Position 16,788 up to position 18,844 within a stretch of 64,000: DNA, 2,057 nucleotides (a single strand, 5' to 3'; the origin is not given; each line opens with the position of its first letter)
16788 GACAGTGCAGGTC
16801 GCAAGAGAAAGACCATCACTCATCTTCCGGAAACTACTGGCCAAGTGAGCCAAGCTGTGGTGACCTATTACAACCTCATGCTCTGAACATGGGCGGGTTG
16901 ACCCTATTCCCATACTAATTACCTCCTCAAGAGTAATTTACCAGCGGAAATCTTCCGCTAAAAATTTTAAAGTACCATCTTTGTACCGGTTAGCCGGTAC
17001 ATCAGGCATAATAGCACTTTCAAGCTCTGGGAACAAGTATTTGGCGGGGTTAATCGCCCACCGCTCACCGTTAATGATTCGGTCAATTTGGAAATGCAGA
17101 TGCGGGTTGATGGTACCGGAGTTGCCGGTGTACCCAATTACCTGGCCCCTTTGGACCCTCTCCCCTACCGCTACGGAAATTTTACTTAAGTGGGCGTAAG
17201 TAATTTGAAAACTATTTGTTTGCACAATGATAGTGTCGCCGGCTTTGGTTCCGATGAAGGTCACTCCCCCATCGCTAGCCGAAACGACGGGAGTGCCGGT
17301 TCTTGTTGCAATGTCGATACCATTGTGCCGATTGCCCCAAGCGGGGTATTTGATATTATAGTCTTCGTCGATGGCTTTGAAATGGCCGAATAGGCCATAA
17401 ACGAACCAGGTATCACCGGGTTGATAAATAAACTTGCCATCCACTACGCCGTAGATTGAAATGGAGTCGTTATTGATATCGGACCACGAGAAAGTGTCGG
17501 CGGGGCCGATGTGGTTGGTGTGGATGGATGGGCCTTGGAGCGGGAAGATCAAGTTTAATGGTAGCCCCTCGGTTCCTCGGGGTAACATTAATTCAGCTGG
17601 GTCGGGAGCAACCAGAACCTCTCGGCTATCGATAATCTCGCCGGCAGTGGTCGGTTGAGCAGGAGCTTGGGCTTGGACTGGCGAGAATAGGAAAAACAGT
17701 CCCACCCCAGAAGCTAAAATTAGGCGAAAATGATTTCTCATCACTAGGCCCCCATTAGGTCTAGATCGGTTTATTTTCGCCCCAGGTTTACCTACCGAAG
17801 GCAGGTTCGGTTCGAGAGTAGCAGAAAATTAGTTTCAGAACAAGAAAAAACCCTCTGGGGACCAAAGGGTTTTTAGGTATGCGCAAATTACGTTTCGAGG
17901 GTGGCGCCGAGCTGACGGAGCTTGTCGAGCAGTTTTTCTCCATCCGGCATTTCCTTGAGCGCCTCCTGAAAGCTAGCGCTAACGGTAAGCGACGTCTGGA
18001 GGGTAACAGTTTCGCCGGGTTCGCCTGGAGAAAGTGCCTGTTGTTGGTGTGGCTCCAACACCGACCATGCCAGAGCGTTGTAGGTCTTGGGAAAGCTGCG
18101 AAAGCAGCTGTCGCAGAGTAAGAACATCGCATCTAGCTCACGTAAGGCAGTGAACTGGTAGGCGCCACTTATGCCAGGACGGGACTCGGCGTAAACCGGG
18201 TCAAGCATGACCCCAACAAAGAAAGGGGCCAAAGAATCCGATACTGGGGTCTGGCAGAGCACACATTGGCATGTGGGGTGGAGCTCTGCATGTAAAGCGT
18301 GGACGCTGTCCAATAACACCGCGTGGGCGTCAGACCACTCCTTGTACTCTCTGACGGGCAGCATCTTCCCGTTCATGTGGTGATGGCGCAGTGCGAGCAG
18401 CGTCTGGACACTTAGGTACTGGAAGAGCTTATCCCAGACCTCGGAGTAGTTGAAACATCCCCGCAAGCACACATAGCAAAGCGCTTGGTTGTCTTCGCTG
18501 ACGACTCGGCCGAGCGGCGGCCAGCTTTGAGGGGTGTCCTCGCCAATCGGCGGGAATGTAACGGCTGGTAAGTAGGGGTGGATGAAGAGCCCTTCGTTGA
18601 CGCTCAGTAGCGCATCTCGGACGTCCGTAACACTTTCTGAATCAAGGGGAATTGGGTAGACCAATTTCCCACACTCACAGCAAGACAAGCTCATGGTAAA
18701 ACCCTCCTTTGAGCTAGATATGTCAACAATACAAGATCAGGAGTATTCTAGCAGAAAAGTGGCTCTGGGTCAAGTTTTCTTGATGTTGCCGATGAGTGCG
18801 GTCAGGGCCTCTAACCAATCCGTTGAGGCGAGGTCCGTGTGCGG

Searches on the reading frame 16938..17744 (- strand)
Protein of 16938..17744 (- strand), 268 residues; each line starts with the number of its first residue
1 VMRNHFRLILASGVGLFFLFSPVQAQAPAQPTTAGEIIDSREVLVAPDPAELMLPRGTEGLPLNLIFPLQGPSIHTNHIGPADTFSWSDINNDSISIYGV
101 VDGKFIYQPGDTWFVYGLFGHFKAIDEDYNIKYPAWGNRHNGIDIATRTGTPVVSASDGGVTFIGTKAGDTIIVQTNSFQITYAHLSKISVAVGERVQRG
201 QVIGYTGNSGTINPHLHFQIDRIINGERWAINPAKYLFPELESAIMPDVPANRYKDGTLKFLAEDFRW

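Call 3: search_protein_families(library=pfam, proteins=[window:16938-17744:-], max_evalue=0.1)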
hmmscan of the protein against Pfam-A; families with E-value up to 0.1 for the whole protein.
window:16938-17744:- (268 aa): 1 family
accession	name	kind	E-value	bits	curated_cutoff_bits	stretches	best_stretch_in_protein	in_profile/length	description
PF01551.29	Peptidase_M23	-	3.6e-25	88.4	28.7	1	139-225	2-90/96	Peptidase family M23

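Call 8: find_encoding_contigs(protein=window:16938-17744:-, flank=10000, max_places=6)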
Protein window:16938-17744:- (268 aa): no gene with exactly this product is on record in the collection.

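Call 10: find_related_loci(query=window:16938-17744:-, collection=genome_contigs, flank=10000)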
Query window:16938-17744:- (268 aa) in genome_contigs; peptide patterns used: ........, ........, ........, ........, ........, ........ (x = any residue, [..] = any of these).
65 stretches matched a pattern; 4 encode a relative of the query (tblastn E <= 1e-3); 4 distinct loci.
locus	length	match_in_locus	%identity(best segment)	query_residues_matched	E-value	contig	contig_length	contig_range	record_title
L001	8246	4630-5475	68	2-268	2e-127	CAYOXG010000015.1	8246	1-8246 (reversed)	MAG TPA_asm: uncultured Candidatus Saccharibacteria bacterium isolate SRP062349_co6_151 genome assembly, contig: NODE_72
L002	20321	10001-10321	35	137-243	4e-12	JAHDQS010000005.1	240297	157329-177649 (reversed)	MAG: Clostridia bacterium isolate SM3-B6.2 k141_69295, whole genome shotgun sequence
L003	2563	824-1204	31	137-233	1e-8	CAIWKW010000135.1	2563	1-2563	MAG: Candidatus Doudnabacteria bacterium isolate AlinenLipids_bin-7426 genome assembly, contig: bin-7426:135/227, whole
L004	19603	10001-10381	31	137-233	1e-8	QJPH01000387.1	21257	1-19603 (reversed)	MAG: Candidatus Methylumidiphilus alinenensis isolate AMbin10 contig05260, whole genome shotgun sequence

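Call 34: search_protein_families(library=phrogs, proteins=[window:16938-17741:-], max_evalue=1)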
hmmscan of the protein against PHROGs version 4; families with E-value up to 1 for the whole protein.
window:16938-17741:- (267 aa): 26 families (the best 25 are shown)
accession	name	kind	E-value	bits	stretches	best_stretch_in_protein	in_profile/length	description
phrog_10030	-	tail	2.7e-20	72.3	1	131-240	1906-2022/2105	tail length tape measure protein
phrog_7767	-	other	1.1e-19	72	1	135-236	17-119/194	metallo-endopeptidase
phrog_6700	-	lysis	9.8e-17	60.2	1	137-235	2624-2723/2898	endolysin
phrog_16615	-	other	2.2e-16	60.7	1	131-234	412-515/529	peptidase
phrog_4070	-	tail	7e-15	55.2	1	134-236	620-727/989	tail length tape measure protein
phrog_28672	-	other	4.4e-14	52.9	1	134-219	283-373/397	metallo-endopeptidase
phrog_880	-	lysis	3.6e-13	50.7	1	133-239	23-139/435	endolysin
phrog_21656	-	other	1.3e-12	47.6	1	137-236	635-743/1022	peptidase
phrog_3578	-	lysis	4.1e-12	47.2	1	136-236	233-356/405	endolysin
phrog_3084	-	lysis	5.5e-12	46.4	1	133-236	18-134/468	endolysin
phrog_14988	-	other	1.1e-11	45.9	1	136-220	30-127/272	peptidase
phrog_8537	-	unknown function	1.2e-11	45.6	1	131-236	8-118/384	-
phrog_28394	-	unknown function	1.6e-11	44.9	1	132-222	196-290/303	-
phrog_167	-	tail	5.7e-11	41.9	1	127-210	1206-1285/1555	tail length tape measure protein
phrog_1067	-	head and packaging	1.8e-10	40.9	1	137-223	760-848/991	minor head protein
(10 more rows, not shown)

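Call 35: search_protein_families(library=padloc, proteins=[window:16938-17741:-], max_evalue=1)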
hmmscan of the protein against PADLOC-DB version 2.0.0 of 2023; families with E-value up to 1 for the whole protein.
window:16938-17741:- (267 aa): 0 families

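Call 36: search_protein_families(library=ncbifam, proteins=[window:16938-17741:-], max_evalue=1)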
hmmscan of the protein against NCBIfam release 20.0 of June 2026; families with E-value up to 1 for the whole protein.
window:16938-17741:- (267 aa): 16 families
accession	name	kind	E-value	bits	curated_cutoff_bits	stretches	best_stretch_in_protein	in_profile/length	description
NF053825.1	PdgNdpepShyA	equivalog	1.5e-18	66.7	700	1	138-219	295-380/425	peptidoglycan DD-endopeptidase ShyA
NF052530.1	Heli_ShapePgp3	exception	4.9e-15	55.4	300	1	139-226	167-256/270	peptidoglycan metallopeptidase Pgp3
NF008652.0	PRK11649.1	equivalog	2.8e-14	52.6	341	1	138-239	312-413/439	murein DD-endopeptidase MepM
NF040883.1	amid_act_ActS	equivalog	7.4e-14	51.6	375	1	139-239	136-236/242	amidase activator ActS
NF050804.1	CellDivDipMCaul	equivalog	5.1e-13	48.7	900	1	135-219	524-613/634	cell division endopeptidase DipM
NF052336.1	PdgHdaseHSB100310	equivalog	5.3e-13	49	500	1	125-230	44-150/316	peptidoglycan hydrolase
NF053824.1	PdgNdpepShyC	equivalog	1.8e-11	43.6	700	1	138-219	295-380/429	peptidoglycan DD-endopeptidase ShyC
NF041208.1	celldiv_DipM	equivalog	3.2e-10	39.8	740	1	139-236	319-417/419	cell division endopeptidase DipM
NF008123.1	PRK10871.1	equivalog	7.1e-09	35.5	311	1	140-236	266-362/365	murein hydrolase activator NlpD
NF053738.1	S2SprSpoIIQBc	equivalog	1e-07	31.9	250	1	137-239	120-226/232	stage II sporulation protein SpoIIQ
NF052529.1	PG_M23_Pgp6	exception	4e-07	29.1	600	1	139-219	335-419/452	peptidoglycan metallopeptidase Pgp6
NF008644.1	PRK11637.1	equivalog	0.00044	19.3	270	1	138-235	285-382/385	murein hydrolase activator EnvC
NF004799.0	PRK06148.1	subfamily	0.0005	18.1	1128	1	139-223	441-541/1015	hypothetical protein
NF047755.1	LIC_10271_M23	exception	0.0024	17.6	180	1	139-221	117-198/207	LIC_10271 family cell wall hydrolase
NF047657.1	CellWlHdaseLepto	equivalog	0.025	14.1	400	1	139-221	128-209/221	hypothetical protein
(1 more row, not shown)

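Call 41: search_solved_structures(query=window:16938-17741:-, max_evalue=0.001)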
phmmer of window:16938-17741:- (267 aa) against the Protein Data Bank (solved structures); distinct sequences matched with E-value up to 0.001: 34.
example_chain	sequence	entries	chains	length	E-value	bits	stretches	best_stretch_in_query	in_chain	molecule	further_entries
9gy1_A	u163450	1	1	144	7.7e-15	58.4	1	133-233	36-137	Peptidase, M23 family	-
6ue4_A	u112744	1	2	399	1e-14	58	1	138-226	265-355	ShyA endopeptidase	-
6u2a_A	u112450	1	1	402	1e-14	58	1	138-226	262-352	ShyA endopeptidase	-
3slu_A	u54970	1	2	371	1.6e-14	57.4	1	137-241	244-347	M23 peptidase domain protein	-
6muk_A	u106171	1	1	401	1.7e-14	57.2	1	137-242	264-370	Peptidase M23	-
2gu1_A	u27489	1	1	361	1.2e-13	54.4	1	94-219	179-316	Zinc peptidase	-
5j1l_A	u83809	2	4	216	1.8e-13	53.9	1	137-220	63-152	ToxR-activated gene (TagE)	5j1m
5kqb_A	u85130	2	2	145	2e-13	53.7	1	131-236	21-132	Peptidase M23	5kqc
5kvp_A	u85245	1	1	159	3.2e-13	53.1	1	138-219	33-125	Zoocin A endopeptidase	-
4rny_A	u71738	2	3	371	1.2e-12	51.1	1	138-221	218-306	Conserved hypothetical secreted protein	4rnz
6jmx_A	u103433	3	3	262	1.5e-12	50.9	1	137-219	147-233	Peptidase M23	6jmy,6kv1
7qrl_A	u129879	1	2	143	1.2e-11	47.8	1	134-220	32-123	DipM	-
7qrl_C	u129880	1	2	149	1.3e-11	47.7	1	134-220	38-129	DipM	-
6jn7_A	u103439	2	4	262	3e-11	46.6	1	137-219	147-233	Peptidase M23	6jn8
6jn1_A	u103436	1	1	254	3.1e-11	46.5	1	137-219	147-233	Peptidase M23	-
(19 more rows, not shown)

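Call 50: search_protein_families(library=pfam, proteins=[L001:5494-5841:+, L001:5835-6200:+], max_evalue=0.1)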
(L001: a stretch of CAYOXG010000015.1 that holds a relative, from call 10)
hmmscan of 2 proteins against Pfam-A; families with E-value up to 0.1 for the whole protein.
L001:5494-5841:+ (115 aa): 0 families

L001:5835-6200:+ (121 aa): 0 families

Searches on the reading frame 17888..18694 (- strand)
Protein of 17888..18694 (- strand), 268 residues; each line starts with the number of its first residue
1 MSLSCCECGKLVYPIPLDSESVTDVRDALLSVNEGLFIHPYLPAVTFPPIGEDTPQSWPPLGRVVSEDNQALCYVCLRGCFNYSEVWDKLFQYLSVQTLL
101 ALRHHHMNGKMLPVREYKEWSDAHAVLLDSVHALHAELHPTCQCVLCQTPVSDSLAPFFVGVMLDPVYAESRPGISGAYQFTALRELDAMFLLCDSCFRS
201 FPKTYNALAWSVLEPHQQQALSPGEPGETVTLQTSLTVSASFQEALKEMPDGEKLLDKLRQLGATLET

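Call 3: search_protein_families(library=pfam, proteins=[window:17888-18694:-], max_evalue=0.1)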
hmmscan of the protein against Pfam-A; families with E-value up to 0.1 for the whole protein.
window:17888-18694:- (268 aa): 0 families

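Call 21: find_homologous_proteins(query=window:17888-18694:-, max_evalue=0.01)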
Query window:17888-18694:- (268 aa): 1 proteins with E <= 0.01 among 779 candidates.
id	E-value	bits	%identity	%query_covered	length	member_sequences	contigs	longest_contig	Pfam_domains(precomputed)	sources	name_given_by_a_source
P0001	8.2e-181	617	100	100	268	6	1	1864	-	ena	-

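Call 22: find_encoding_contigs(protein=P0001, flank=10000, max_places=10)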
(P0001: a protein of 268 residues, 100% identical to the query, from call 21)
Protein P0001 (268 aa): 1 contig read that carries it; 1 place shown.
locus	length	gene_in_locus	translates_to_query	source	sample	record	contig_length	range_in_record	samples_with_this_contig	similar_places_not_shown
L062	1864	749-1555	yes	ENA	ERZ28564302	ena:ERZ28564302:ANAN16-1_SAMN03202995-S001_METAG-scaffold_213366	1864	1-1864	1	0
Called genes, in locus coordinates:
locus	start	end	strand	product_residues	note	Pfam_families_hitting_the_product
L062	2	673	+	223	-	?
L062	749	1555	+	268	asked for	-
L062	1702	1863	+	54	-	?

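Call 34: search_protein_families(library=phrogs, proteins=[window:17888-18694:-], max_evalue=1)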
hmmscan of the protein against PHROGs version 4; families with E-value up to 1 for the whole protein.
window:17888-18694:- (268 aa): 1 family
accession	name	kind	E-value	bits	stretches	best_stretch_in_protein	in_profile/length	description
phrog_11580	-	unknown function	0.15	13.3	1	95-146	15-65/81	-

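Call 35: search_protein_families(library=padloc, proteins=[window:17888-18694:-], max_evalue=1)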
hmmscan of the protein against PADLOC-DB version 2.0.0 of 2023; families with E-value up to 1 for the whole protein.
window:17888-18694:- (268 aa): 0 families

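Call 36: search_protein_families(library=ncbifam, proteins=[window:17888-18694:-], max_evalue=1)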
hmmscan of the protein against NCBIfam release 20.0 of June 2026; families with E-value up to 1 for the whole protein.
window:17888-18694:- (268 aa): 0 families

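Call 49: search_solved_structures(query=window:17888-18694:-, max_evalue=10)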
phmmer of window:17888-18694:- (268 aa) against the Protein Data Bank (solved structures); distinct sequences matched with E-value up to 10: 0.

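Call 59: find_related_loci(query=window:17888-18694:-, collection=viral_contigs, flank=5000)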
Query window:17888-18694:- (268 aa) in viral_contigs; peptide patterns used: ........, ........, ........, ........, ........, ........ (x = any residue, [..] = any of these).
10 stretches matched a pattern, but none encodes a relative of the query by tblastn (E <= 1e-3).
